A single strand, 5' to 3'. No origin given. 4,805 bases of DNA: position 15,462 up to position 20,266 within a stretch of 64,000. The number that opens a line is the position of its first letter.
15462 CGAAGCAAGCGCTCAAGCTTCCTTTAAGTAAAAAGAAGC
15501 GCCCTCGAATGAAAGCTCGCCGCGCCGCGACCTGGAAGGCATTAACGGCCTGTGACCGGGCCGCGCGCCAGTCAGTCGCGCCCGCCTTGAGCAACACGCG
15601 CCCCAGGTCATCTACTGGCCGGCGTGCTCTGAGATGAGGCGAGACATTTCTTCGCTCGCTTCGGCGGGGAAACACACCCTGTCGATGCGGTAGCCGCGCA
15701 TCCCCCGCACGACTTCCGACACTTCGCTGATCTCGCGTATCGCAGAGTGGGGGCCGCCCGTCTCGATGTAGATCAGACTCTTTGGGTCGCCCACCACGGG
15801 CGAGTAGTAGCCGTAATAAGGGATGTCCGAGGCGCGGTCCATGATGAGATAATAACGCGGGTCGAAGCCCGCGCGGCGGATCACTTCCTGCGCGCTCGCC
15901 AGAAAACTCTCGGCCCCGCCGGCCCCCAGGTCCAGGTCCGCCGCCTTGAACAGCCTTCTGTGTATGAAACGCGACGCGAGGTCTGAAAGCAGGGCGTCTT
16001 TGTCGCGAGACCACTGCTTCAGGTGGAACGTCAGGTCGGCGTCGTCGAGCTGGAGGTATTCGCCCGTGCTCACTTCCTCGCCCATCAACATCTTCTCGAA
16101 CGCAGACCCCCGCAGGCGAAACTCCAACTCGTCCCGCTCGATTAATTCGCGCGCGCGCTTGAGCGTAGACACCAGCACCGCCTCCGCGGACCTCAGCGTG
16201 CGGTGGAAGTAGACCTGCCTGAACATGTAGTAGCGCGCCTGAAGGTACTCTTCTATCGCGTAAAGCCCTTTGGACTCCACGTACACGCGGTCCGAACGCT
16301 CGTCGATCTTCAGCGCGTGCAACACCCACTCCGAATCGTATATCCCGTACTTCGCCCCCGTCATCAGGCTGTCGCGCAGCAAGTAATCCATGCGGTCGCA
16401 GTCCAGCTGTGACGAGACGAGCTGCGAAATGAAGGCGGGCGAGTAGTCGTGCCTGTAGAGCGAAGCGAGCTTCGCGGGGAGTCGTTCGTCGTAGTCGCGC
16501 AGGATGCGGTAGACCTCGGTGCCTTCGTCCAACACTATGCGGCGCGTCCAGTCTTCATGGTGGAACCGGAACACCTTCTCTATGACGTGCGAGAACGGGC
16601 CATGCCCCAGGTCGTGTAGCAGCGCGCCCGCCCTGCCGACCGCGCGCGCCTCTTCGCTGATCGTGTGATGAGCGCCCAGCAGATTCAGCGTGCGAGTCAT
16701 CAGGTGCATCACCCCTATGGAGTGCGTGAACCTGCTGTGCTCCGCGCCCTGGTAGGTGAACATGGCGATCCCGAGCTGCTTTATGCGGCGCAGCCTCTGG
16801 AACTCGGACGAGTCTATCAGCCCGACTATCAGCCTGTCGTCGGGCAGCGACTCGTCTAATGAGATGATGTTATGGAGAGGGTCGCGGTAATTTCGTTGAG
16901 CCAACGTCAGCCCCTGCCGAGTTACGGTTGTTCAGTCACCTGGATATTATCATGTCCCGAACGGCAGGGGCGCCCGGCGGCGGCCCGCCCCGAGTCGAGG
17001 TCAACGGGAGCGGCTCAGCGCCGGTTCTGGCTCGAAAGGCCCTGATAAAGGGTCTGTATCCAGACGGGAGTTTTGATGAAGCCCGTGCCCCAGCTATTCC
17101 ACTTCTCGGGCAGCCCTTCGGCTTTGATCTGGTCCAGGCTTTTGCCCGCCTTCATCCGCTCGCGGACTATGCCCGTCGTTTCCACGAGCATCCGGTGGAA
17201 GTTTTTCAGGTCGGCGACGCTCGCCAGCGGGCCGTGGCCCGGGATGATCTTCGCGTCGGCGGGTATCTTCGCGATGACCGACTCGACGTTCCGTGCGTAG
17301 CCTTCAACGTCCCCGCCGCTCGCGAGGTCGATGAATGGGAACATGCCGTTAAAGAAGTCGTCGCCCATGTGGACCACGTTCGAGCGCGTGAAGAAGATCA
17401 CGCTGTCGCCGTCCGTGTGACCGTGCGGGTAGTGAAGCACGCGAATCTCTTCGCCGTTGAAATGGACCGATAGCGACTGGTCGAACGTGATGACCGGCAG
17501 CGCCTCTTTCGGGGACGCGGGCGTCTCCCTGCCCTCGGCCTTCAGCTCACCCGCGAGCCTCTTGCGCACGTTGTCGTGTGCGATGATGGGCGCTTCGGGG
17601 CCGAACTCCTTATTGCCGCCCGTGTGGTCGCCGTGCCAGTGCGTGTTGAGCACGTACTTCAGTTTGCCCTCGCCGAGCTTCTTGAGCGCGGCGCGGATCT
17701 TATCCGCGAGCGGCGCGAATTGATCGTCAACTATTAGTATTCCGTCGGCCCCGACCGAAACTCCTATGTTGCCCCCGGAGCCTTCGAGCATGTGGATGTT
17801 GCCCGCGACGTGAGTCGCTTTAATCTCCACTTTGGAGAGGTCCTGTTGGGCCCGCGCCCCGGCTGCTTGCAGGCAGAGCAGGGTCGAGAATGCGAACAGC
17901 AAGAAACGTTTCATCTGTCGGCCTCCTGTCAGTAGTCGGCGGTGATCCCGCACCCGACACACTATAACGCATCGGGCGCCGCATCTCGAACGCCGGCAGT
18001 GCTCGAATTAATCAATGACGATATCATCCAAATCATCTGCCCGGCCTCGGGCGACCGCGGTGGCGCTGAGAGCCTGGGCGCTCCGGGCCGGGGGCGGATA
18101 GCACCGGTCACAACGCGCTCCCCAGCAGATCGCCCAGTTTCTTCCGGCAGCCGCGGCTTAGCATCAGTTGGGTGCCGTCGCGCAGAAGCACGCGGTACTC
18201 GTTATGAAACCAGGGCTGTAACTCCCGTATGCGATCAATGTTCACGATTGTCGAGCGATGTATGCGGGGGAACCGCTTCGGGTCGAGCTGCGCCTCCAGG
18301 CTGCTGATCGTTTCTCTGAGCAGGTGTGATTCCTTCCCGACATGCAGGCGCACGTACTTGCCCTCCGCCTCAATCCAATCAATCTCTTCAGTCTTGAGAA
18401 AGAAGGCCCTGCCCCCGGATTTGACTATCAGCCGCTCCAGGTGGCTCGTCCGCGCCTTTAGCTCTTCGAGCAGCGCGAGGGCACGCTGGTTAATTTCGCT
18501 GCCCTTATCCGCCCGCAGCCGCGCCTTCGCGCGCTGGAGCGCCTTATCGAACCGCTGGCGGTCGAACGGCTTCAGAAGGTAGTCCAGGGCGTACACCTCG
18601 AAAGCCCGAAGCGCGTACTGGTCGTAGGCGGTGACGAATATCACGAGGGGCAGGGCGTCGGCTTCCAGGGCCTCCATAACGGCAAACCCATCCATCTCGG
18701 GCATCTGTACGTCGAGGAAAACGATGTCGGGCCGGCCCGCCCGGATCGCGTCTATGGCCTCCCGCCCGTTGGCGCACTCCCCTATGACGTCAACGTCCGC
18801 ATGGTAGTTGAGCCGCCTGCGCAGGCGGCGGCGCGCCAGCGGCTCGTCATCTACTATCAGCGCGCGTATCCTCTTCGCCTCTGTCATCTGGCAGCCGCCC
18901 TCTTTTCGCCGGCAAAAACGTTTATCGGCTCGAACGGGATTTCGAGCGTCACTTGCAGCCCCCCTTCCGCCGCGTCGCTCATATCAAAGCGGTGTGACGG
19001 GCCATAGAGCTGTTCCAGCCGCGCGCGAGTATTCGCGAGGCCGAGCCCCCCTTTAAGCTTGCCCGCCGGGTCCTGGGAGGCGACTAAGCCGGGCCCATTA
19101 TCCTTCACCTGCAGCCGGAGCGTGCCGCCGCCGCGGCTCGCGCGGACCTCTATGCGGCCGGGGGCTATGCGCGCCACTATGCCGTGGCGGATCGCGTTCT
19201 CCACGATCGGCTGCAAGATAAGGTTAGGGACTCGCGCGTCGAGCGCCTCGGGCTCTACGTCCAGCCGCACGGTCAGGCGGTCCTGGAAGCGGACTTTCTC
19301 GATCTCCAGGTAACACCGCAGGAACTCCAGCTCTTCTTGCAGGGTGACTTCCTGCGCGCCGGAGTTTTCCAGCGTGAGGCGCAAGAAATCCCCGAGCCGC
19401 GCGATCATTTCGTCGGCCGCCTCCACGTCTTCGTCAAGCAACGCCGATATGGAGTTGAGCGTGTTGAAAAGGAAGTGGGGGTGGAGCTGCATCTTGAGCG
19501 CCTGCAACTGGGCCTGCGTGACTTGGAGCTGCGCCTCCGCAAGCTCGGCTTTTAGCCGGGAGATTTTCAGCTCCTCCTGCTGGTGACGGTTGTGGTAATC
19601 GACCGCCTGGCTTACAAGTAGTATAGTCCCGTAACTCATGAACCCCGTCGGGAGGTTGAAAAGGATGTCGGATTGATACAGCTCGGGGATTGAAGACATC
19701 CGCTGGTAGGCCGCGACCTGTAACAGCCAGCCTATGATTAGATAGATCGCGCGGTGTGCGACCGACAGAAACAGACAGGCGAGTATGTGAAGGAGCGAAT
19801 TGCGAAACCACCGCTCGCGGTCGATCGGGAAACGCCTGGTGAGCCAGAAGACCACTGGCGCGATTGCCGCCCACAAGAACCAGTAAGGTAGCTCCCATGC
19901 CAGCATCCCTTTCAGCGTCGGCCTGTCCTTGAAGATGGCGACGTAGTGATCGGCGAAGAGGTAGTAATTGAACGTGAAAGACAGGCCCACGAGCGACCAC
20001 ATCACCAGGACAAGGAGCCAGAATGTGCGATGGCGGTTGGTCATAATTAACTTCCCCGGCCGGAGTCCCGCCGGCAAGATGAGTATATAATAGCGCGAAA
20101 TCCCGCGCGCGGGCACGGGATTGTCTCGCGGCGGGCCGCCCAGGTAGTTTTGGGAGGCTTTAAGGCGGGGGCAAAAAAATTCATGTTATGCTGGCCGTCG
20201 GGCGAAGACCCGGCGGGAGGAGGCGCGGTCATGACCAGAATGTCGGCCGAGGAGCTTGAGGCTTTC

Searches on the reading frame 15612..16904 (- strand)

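Call 66: search_protein_families(library=pfam, proteins=[window:15612-16904:-], max_evalue=0.0001)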
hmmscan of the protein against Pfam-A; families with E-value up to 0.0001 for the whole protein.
window:15612-16904:- (430 aa): 2 families
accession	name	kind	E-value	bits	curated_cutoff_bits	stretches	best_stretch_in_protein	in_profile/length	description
PF01966.28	HD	-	4.9e-10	40.1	22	1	58-175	1-113/116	HD domain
PF19276.4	HD_assoc_2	-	2.1e-09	37.6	23.1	1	192-253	4-63/222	HD associated region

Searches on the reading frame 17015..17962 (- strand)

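Call 66: search_protein_families(library=pfam, proteins=[window:17015-17962:-], max_evalue=0.0001)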
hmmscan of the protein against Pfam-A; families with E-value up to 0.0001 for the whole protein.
window:17015-17962:- (315 aa): 2 families
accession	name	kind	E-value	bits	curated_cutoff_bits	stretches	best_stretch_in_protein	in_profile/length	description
PF00753.33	Lactamase_B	-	1.1e-15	58.5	22.7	1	91-243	34-196/196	Metallo-beta-lactamase superfamily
PF12706.13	Lactamase_B_2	-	1.5e-06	28.4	27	1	98-186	26-124/200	Beta-lactamase superfamily domain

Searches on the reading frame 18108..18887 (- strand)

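Call 66: search_protein_families(library=pfam, proteins=[window:18108-18887:-], max_evalue=0.0001)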
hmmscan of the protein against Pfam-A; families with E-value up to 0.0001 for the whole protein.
window:18108-18887:- (259 aa): 2 families
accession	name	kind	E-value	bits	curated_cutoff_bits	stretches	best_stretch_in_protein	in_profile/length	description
PF04397.21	LytTR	-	1.7e-27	95.9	22.6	1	160-255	2-97/98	LytTr DNA-binding domain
PF00072.30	Response_reg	-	1.1e-25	90.4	30.2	1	10-117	2-110/111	Response regulator receiver domain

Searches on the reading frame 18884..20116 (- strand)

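Call 12: search_protein_families(library=pfam, proteins=[window:18884-20116:-])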
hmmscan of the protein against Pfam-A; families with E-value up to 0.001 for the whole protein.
window:18884-20116:- (410 aa): 3 families
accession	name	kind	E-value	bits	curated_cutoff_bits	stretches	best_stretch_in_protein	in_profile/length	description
PF06580.19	His_kinase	-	2.7e-28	98.5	25.2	1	202-281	1-81/81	Histidine kinase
PF02518.31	HATPase_c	-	1e-09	39.2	26.4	1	299-396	8-110/111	Histidine kinase-, DNA gyrase B-, and HSP90-like ATPase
PF13581.12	HATPase_c_2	-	0.00022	21.6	27.4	0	304-361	39-103/127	Histidine kinase-like ATPase domain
